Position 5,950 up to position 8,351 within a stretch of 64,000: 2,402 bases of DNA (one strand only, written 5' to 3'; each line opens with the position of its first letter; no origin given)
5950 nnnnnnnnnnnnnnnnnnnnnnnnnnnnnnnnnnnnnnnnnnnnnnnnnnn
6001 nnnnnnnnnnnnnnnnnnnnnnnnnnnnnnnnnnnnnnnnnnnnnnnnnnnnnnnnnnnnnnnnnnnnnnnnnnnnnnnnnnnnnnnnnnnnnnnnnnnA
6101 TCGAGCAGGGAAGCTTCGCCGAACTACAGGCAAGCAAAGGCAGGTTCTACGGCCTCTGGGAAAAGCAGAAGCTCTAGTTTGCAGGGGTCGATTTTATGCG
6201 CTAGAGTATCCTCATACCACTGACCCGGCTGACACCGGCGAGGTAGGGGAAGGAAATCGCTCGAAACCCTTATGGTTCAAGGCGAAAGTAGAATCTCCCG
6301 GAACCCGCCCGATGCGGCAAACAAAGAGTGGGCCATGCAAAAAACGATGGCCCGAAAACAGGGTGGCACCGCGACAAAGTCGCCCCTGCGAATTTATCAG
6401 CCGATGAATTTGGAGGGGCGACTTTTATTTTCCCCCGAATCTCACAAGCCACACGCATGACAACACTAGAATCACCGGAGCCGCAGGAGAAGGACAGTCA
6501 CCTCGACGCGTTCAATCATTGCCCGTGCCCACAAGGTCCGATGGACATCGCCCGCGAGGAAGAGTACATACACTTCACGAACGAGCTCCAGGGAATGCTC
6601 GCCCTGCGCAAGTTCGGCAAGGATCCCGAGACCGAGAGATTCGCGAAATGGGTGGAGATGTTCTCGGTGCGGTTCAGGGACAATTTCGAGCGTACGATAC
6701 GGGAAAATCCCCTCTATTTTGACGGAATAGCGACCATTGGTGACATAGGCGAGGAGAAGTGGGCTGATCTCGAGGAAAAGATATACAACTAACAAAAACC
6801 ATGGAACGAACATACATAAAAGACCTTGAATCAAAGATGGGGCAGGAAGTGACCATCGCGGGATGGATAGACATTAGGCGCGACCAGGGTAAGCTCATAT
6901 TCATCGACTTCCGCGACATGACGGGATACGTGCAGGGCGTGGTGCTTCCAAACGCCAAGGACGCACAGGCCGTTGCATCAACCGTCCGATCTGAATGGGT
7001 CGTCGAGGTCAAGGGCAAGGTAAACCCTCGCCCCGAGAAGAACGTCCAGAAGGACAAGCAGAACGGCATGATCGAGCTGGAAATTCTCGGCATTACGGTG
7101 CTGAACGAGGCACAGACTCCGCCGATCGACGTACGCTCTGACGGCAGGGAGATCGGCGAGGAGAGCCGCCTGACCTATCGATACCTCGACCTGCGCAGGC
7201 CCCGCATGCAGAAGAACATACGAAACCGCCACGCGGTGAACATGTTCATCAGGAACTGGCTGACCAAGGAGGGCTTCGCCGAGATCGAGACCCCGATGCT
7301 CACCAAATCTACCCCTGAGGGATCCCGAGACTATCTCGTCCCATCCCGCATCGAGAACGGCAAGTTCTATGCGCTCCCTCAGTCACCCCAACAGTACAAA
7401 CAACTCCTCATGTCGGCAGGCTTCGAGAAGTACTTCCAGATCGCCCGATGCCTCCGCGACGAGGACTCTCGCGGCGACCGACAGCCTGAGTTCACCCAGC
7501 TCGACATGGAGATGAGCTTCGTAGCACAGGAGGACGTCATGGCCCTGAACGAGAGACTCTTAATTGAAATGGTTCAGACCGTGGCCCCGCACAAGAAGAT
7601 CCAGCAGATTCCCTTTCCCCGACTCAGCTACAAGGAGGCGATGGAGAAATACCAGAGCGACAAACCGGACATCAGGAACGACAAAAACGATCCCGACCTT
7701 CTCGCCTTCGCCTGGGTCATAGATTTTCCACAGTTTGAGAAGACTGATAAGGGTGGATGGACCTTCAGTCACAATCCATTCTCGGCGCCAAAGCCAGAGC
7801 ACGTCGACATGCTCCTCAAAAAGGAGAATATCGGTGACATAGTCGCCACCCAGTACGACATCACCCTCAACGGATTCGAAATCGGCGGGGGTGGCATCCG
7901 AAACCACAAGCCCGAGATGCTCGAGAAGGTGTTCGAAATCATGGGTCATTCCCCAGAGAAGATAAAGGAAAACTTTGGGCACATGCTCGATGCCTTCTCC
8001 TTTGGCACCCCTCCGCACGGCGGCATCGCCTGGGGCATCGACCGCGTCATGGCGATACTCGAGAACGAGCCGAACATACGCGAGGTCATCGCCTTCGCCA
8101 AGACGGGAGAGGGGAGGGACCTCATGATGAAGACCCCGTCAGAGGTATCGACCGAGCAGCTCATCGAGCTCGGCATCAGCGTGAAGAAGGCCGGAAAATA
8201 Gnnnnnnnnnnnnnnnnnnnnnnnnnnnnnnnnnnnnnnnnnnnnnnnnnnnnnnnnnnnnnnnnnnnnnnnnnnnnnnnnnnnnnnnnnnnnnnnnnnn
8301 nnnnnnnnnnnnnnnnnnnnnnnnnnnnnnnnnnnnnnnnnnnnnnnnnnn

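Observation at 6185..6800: Canonical T-box riboswitch leader upstream of a short, archaeal-type aspS, with an unexplained 111-aa ORF between leader and synthetase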

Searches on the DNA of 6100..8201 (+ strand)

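Call 4: search_rna_families(source=window, start=6100, end=6850, threshold=evalue, max_evalue=10, show_alignments=5)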
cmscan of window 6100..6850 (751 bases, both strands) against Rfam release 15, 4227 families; matches with E-value up to 10: 4.
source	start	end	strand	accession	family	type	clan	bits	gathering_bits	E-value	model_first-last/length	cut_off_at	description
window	6211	6390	+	RF00230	T-box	Cis-reg; leader;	-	40.6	93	1.8e-07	1-219/219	no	T-box leader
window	6636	6709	+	RF03984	MIR2933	Gene; miRNA;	-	16.2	70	2.6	1-112/112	no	MIR2933 microRNA precursor family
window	6238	6308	+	RF00204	snoR12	Gene; snRNA; snoRNA; CD-box;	-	16.2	39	5.8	1-83/83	no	Small nucleolar RNA R12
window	6374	6427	+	RF04026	mir-8499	Gene; miRNA;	-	15.7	100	5.1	1-77/77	no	mir-8499 microRNA precursor family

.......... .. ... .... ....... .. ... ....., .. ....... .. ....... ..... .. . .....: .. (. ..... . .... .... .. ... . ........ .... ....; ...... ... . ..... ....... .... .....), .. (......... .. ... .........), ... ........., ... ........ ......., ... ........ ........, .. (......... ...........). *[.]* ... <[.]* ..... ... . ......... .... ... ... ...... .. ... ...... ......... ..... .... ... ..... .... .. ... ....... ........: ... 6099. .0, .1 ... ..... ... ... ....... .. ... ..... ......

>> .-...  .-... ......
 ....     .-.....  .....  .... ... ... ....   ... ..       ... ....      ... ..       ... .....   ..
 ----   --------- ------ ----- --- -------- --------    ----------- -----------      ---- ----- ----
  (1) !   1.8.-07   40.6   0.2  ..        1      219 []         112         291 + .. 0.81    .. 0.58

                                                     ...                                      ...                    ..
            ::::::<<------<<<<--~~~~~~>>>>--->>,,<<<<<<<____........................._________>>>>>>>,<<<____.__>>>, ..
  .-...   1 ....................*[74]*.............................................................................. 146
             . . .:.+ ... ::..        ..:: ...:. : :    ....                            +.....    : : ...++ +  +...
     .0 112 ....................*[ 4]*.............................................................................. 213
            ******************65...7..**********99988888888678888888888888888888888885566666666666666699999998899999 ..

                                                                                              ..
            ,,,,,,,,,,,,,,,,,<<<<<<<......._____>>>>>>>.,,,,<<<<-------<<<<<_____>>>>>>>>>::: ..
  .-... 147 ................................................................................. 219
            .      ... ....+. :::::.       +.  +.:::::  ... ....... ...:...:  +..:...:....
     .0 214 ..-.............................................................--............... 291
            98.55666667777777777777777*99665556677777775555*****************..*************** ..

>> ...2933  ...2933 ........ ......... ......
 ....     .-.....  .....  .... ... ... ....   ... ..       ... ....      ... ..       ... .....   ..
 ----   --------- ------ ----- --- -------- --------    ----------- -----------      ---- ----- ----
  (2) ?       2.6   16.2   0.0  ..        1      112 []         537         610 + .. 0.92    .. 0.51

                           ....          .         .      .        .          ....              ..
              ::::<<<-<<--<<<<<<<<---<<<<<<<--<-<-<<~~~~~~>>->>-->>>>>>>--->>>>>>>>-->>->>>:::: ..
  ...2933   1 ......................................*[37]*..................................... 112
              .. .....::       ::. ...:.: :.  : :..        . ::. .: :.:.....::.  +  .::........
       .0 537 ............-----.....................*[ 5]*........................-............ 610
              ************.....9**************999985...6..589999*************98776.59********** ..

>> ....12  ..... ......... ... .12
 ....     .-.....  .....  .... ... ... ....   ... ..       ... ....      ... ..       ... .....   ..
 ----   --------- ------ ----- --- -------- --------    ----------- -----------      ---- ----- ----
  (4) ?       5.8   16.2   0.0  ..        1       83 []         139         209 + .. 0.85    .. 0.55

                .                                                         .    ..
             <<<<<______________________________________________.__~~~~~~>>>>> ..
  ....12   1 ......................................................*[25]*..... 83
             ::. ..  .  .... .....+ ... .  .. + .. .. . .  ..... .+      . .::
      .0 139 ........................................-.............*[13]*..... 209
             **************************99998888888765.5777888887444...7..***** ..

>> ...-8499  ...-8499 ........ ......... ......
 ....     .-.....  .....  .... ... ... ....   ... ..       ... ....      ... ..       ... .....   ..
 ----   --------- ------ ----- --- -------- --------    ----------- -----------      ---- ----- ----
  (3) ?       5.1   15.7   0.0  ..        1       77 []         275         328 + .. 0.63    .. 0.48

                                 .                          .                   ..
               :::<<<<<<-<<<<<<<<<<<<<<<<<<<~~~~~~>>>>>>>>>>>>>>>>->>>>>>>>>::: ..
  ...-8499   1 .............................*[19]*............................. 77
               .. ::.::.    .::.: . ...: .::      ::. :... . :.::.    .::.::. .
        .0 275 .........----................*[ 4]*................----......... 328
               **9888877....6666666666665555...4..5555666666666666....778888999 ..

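Call 38: build_rna_model(alignment_id=A2)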
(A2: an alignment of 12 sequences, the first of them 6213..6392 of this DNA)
Model R1 built from alignment A2 (12 sequences, 248 columns); structure: RNAalifold consensus.
model positions 144; base pairs 25; branch points 2; effective number of sequences 2.56; information 0.59 bits per position. Calibrated on 0.2 Mb of random sequence (short: E-values are rough).
structure used (alignment columns):
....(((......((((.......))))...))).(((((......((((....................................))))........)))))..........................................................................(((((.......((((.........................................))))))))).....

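Call 39: search_with_rna_model(model_id=R1, sources=[window, L001, L002, L003, L004, L005, L006, L007, L008, L009, L010, L011, L012, L013, L014, L015, L016, L017, L018, L019, L020, L021, L022, L023, L024, L025, L026, L027, L028, L029, L030, L031, L032, L033, L034, L035, L036, L037, L038, L039, L040, L041, L042, L043, L044, L045, L046, L047, L048, L049, L050, L051, L052, L053, L054, L055, L056, L057, L058, L059, L060, L061, L062, L063, L064, L065, L066, L067, L068, L069, L070, L071, L072, L073, L074, L075, L076, L077, L078, L079, L080, L081, L082], max_evalue=1, make_alignment=true)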
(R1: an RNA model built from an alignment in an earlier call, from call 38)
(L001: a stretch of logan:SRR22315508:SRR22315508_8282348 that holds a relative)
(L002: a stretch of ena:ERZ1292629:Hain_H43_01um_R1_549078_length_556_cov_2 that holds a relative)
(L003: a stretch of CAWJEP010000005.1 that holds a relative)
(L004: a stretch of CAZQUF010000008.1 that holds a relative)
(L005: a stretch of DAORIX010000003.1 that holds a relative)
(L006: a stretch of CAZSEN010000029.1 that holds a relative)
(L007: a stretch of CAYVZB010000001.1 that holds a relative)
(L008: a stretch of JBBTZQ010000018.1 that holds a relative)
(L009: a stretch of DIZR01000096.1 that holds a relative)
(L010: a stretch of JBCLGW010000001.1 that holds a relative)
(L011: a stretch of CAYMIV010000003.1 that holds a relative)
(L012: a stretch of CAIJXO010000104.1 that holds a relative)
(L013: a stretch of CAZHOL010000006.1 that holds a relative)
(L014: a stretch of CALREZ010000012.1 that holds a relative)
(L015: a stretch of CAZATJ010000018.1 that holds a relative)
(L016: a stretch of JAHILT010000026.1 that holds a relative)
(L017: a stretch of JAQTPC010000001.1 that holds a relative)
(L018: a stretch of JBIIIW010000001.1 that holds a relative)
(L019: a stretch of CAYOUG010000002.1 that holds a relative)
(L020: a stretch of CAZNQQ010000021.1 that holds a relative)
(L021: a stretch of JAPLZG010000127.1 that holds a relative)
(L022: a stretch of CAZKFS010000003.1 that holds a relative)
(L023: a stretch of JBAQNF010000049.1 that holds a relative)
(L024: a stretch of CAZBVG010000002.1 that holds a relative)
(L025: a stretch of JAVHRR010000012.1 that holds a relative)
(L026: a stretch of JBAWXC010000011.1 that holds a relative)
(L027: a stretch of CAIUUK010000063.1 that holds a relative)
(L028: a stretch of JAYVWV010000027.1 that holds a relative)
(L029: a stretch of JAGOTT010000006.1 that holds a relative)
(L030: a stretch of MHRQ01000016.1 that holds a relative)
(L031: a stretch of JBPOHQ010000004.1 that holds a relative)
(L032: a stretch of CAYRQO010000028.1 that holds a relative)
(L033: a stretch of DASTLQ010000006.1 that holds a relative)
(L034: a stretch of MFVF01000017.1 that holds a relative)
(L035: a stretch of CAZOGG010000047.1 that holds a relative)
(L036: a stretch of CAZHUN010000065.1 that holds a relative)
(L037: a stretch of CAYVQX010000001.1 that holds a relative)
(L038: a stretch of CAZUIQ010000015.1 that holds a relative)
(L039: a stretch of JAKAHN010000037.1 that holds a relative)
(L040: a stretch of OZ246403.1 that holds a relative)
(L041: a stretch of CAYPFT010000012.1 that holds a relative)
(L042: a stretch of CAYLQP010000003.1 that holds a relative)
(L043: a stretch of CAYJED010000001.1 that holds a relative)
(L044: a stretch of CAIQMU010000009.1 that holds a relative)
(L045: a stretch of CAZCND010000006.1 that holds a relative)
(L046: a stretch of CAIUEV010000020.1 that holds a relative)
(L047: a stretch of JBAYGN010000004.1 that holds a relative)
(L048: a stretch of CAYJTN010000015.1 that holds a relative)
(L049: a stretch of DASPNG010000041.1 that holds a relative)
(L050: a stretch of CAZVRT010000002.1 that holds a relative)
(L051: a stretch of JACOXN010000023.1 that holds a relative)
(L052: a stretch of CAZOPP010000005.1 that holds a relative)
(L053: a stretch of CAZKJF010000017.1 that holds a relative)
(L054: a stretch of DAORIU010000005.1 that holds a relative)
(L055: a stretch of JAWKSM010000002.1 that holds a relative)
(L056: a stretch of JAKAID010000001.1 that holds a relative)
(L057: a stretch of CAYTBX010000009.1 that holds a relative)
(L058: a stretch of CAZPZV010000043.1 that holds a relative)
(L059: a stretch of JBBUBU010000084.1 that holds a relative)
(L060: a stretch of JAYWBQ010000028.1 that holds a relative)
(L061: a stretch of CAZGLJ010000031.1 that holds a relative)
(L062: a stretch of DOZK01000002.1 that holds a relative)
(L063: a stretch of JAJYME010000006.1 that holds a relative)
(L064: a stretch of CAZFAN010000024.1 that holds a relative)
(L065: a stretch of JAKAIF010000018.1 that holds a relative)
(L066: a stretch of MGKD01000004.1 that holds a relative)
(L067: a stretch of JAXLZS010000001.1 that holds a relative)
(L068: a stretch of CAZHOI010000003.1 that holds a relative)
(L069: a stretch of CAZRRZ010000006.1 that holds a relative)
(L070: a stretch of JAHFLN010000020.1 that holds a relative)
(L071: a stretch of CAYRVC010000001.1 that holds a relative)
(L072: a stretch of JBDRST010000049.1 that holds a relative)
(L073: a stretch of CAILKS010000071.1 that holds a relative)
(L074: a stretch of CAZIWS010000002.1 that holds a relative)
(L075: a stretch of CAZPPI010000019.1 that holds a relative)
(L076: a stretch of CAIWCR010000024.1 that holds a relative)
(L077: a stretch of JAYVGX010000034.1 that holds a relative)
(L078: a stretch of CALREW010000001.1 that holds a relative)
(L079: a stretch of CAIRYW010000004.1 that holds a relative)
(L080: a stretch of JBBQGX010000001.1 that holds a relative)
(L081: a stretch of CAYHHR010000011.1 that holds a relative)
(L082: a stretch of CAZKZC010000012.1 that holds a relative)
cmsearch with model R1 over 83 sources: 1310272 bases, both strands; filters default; matches with E-value up to 1: 26.
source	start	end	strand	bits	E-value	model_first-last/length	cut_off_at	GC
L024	9794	9934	+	139.7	8.3e-30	1-144/144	no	0.57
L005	9781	9921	+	136.2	5.3e-29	1-144/144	no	0.56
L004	8418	8581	+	125.7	1.5e-26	1-144/144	no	0.6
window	6213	6392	+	118.7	6.3e-25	1-144/144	no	0.58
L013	9804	9946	+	114.6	5.7e-24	1-144/144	no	0.55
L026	6151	6288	+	114.4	6.6e-24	1-144/144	no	0.5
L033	9763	9921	+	112.8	1.5e-23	1-144/144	no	0.53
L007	9717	9899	+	107.2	3.1e-22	1-144/144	no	0.54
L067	8600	8718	+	102.6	3.7e-21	1-144/144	no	0.45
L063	9760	9934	+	100.8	9.6e-21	1-144/144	no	0.45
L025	376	529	+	95.3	1.9e-19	1-144/144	no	0.43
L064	2429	2607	+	94.2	3.3e-19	1-144/144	no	0.4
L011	9822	9956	+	53.9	8.3e-10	1-144/144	no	0.56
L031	9843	9932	+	51.6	2.7e-09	1-144/144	no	0.48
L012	776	866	+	50.5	4.9e-09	1-144/144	no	0.46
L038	9818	9938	+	48.6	1.4e-08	1-144/144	no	0.5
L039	3509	3711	+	44.8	1.1e-07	1-144/144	no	0.5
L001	1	40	+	44.1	1.6e-07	105-144/144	5'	0.65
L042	9803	9918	+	40.8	9.3e-07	1-144/144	no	0.39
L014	9819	9931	+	37.7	4.9e-06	1-144/144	no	0.46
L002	1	114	+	35.4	1.7e-05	67-144/144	5'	0.67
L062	9851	9961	+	32.5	7.7e-05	1-144/144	no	0.41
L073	9851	9961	+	31.9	0.00011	1-144/144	no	0.4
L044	701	830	+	31.7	0.00012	1-144/144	no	0.52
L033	3758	3862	-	22.3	0.018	1-144/144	no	0.41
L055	10316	10455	+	16.1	0.53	1-144/144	no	0.39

Alignment A3: 26 matches aligned to the model, 313 columns, each read 5' to 3' on its own strand. Consensus structure (alignment columns), stored with it:
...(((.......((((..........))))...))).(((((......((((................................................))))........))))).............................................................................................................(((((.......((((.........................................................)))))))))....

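Call 68: search_with_rna_model(model_id=R1, sources=[L083, L085, L086, L087], max_evalue=1)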
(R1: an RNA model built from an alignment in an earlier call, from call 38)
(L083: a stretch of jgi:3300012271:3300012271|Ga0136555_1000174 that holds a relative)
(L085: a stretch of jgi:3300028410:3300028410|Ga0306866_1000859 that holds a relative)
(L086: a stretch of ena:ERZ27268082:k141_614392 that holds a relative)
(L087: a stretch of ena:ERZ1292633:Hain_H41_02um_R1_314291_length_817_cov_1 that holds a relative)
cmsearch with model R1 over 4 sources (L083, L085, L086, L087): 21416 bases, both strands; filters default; matches with E-value up to 1: 0.
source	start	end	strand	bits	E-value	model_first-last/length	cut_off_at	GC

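Call 71: search_rna_families(sources=[L012, L044, L025, L064, L026, L039, L002], threshold=evalue, max_evalue=0.01)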
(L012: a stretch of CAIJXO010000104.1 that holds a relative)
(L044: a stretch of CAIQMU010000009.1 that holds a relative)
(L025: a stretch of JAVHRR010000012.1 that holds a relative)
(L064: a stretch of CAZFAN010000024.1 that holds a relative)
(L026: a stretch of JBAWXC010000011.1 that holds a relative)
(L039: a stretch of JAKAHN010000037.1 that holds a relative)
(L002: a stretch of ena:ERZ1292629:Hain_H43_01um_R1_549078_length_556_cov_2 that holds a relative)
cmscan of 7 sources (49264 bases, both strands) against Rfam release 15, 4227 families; matches with E-value up to 0.01: 6.
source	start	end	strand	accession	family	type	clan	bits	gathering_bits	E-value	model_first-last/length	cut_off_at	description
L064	201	283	+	RF00005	tRNA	Gene; tRNA;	CL00001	59.1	29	2.4e-10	1-71/71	no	tRNA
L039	3476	3709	+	RF00230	T-box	Cis-reg; leader;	-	39.1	93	2.9e-05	1-219/219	no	T-box leader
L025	374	527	+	RF00230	T-box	Cis-reg; leader;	-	38.3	93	4.6e-05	1-219/219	no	T-box leader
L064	2243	2364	+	RF01859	Phe_leader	Cis-reg; leader;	-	38.1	55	0.0075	1-125/125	no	Phenylalanine leader peptide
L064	2426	2605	+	RF00230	T-box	Cis-reg; leader;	-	31.9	93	0.002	1-219/219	no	T-box leader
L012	702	864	+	RF00230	T-box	Cis-reg; leader;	-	30.1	93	0.0058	1-219/219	no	T-box leader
